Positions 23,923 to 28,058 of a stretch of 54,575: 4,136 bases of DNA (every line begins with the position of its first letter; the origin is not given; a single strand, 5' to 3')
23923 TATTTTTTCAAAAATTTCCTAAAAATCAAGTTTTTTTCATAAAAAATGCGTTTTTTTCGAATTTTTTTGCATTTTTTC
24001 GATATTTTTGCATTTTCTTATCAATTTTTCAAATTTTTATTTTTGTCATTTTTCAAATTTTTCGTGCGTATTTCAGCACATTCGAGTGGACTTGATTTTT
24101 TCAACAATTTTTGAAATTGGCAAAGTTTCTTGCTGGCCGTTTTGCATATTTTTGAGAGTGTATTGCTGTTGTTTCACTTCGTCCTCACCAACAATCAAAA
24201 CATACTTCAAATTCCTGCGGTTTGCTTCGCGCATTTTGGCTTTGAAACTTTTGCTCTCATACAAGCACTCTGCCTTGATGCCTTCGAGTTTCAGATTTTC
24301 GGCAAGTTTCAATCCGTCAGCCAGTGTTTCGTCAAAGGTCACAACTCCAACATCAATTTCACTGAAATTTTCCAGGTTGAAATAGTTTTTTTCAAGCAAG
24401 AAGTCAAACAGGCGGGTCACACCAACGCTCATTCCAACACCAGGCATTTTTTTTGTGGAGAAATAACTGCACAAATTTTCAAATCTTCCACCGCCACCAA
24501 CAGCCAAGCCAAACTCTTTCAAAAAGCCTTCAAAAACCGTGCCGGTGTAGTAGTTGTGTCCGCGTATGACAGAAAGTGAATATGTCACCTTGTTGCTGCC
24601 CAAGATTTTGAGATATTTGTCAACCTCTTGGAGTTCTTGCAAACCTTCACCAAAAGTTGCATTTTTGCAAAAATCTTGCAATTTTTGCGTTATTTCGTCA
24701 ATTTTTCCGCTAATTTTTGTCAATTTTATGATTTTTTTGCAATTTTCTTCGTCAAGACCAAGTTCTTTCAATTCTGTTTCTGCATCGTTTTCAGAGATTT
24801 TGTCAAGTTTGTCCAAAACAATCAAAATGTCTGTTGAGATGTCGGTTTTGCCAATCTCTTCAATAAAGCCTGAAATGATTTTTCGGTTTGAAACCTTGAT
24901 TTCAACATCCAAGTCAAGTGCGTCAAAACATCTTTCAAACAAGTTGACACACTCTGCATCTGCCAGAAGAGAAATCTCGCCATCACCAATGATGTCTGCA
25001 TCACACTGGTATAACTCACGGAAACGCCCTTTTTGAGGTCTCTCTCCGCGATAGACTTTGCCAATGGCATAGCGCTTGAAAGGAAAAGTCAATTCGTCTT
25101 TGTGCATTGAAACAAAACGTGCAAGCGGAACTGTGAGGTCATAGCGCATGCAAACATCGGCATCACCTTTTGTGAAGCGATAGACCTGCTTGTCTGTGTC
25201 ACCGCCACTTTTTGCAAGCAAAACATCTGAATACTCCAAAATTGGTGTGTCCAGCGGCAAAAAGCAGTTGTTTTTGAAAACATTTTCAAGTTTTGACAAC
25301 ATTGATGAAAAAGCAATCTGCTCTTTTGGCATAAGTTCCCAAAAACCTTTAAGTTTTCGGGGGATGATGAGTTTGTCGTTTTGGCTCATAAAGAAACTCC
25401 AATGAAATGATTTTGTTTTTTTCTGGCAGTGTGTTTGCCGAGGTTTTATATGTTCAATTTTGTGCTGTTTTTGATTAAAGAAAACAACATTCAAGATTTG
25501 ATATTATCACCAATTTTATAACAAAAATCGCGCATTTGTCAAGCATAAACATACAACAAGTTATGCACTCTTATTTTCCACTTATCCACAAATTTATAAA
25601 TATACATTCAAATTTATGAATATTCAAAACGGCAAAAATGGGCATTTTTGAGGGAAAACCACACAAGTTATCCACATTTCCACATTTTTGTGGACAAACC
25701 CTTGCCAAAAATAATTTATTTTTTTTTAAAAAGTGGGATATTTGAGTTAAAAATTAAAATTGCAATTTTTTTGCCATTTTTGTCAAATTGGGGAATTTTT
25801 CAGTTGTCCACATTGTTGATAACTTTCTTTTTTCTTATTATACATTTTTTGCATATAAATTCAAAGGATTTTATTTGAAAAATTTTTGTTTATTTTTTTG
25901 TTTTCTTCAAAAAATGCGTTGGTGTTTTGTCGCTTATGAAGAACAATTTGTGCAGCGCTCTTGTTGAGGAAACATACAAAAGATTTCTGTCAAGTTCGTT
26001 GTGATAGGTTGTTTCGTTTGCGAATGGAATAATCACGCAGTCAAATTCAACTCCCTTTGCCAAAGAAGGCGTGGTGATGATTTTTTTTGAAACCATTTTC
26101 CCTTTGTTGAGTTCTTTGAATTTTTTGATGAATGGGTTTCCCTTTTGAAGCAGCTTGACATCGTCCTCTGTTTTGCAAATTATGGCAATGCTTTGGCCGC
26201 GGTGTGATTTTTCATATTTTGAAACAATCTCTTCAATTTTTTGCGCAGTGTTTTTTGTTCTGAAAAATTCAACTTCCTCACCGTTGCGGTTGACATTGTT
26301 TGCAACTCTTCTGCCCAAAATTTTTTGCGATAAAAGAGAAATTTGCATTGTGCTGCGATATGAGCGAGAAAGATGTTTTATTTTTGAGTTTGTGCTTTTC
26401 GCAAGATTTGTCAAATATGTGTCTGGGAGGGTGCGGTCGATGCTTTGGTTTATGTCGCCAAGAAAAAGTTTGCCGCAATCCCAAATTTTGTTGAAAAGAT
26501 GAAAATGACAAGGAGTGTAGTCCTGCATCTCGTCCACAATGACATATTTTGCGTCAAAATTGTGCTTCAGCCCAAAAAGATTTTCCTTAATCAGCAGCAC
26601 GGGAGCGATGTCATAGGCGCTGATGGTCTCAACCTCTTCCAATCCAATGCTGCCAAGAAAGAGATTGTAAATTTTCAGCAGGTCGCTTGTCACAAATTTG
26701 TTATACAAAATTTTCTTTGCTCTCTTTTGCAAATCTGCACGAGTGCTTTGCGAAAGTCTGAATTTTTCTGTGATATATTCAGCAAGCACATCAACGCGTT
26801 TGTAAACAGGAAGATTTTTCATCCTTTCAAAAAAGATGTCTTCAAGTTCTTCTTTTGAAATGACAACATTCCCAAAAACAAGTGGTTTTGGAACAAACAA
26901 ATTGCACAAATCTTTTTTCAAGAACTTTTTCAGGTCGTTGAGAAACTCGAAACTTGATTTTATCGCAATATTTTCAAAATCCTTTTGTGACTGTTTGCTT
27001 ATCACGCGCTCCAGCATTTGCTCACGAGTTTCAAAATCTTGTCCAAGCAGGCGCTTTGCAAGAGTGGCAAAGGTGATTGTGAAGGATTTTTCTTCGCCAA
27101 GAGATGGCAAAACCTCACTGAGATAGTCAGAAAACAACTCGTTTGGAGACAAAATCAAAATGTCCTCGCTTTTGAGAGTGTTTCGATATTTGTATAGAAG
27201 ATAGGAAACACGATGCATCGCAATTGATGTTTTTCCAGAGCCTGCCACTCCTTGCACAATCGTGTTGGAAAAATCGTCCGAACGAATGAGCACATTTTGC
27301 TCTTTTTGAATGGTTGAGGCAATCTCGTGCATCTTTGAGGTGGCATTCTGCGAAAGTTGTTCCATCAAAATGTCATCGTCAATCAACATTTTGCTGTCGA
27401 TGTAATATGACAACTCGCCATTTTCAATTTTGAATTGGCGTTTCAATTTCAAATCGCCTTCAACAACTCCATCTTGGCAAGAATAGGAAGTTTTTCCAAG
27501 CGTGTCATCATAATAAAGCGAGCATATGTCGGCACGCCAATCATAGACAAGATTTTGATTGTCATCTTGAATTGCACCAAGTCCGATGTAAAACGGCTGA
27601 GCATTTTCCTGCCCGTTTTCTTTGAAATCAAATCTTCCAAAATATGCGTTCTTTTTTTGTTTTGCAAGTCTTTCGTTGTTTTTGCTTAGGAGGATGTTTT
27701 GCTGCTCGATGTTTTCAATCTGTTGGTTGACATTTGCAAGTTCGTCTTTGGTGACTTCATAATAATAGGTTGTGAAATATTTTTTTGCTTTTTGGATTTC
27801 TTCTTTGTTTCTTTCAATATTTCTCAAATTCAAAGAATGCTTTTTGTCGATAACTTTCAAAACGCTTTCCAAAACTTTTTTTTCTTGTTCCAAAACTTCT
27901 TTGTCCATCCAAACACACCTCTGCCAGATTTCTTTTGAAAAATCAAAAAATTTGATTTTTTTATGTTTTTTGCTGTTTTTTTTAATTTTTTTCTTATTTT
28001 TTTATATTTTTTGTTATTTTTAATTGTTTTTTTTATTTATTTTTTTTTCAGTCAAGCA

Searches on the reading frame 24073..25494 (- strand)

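Call 10: search_protein_families(library=pfam, proteins=[window:24073-25494:-])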
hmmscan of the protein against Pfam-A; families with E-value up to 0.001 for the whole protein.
window:24073-25494:- (473 aa): 3 families
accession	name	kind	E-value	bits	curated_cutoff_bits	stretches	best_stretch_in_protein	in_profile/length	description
PF13393.11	tRNA-synt_His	-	6.3e-40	137.8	25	1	50-362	1-308/308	Histidyl-tRNA synthetase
PF03129.25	HGTP_anticodon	-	2.7e-16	59.9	21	1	388-469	8-93/94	Anticodon binding domain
PF00587.30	tRNA-synt_2b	-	3.4e-06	27.7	29.3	1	126-204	23-106/179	tRNA synthetase class II core domain (G, H, P, S and T)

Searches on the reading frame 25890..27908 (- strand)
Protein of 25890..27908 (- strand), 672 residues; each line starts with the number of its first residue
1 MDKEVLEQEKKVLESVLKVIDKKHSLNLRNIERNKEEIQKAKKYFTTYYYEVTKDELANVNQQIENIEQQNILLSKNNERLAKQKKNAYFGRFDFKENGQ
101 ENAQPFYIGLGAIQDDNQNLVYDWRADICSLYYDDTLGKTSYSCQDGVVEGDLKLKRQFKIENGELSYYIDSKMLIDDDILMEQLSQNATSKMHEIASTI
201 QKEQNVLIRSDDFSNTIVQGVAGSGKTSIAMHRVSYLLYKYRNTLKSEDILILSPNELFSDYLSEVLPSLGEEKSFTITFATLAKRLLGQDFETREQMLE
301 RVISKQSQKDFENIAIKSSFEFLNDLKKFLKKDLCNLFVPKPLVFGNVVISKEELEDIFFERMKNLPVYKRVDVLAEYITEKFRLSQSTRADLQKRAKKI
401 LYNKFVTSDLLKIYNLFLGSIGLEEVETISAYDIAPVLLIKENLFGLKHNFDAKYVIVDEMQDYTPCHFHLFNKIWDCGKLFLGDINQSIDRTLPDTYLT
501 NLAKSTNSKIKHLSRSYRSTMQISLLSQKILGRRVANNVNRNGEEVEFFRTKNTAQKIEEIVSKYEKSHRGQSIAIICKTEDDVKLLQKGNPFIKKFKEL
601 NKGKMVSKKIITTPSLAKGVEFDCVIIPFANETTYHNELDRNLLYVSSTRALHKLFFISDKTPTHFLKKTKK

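Call 10: search_protein_families(library=pfam, proteins=[window:25890-27908:-])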
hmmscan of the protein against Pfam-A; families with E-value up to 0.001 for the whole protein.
window:25890-27908:- (672 aa): 5 families
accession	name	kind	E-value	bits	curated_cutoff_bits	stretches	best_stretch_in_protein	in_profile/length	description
PF00580.27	UvrD-helicase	-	1.3e-10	41.8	23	1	204-490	5-252/271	UvrD/REP helicase N-terminal domain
PF01443.25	Viral_helicase1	-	1.7e-10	41.5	21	1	452-658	59-227/228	Viral superfamily 1 RNA helicase core domain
PF13538.12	UvrD_C_2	-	1e-09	38.5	27.4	1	617-657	10-51/52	UvrD-like helicase C-terminal domain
PF13245.12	AAA_19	-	7.4e-09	36.3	25.1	1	215-490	13-130/134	AAA domain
PF13361.12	UvrD_C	-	1.7e-05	24.9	25.6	0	616-659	294-347/350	UvrD-like helicase C-terminal domain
